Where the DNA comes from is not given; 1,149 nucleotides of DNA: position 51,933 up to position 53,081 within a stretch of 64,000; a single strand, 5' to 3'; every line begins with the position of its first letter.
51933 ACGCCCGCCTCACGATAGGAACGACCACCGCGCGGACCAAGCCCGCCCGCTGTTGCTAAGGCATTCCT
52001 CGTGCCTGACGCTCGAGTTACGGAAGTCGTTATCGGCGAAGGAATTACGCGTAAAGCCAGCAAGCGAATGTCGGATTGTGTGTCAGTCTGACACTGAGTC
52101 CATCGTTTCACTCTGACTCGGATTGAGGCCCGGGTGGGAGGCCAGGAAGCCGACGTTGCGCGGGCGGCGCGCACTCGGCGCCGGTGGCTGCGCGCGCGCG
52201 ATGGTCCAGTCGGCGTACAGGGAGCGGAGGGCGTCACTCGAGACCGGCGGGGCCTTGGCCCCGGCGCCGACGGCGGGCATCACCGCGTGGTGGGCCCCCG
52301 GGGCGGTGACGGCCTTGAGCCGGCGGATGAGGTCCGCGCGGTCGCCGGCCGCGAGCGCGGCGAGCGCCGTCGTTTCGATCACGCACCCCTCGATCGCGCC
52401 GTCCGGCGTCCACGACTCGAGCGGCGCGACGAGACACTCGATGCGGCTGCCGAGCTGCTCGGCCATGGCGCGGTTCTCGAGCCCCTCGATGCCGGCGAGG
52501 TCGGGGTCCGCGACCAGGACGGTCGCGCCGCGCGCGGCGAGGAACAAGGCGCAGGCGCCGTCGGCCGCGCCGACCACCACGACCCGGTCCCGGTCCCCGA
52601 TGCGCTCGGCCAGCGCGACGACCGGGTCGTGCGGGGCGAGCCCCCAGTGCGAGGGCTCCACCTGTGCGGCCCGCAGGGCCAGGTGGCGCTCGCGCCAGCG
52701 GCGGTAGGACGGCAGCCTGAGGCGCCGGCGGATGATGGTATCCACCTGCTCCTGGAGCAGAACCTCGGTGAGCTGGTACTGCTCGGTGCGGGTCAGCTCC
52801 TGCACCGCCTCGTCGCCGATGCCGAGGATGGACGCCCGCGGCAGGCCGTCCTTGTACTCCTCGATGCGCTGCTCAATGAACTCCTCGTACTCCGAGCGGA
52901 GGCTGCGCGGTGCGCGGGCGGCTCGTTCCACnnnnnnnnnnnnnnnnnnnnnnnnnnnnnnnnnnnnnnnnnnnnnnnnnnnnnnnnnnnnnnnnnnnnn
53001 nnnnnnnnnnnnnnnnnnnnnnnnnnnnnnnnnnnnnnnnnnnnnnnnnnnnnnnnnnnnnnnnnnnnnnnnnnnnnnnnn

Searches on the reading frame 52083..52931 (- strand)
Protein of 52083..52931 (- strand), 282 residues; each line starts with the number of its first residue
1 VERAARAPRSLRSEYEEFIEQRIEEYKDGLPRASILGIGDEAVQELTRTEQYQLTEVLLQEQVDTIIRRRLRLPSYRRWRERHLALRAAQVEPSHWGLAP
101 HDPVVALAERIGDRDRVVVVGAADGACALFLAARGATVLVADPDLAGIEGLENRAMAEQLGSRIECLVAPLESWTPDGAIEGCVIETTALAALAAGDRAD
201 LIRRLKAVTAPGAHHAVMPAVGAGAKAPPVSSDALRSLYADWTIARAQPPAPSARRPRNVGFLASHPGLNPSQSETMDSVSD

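Call 8: search_protein_families(library=pfam, proteins=[window:52083-52931:-])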
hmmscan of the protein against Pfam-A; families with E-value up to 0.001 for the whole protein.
window:52083-52931:- (282 aa): 1 family
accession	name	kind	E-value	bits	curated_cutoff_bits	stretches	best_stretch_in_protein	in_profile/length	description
PF13649.12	Methyltransf_25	-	0.00015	22.9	27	1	117-212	1-96/97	Methyltransferase domain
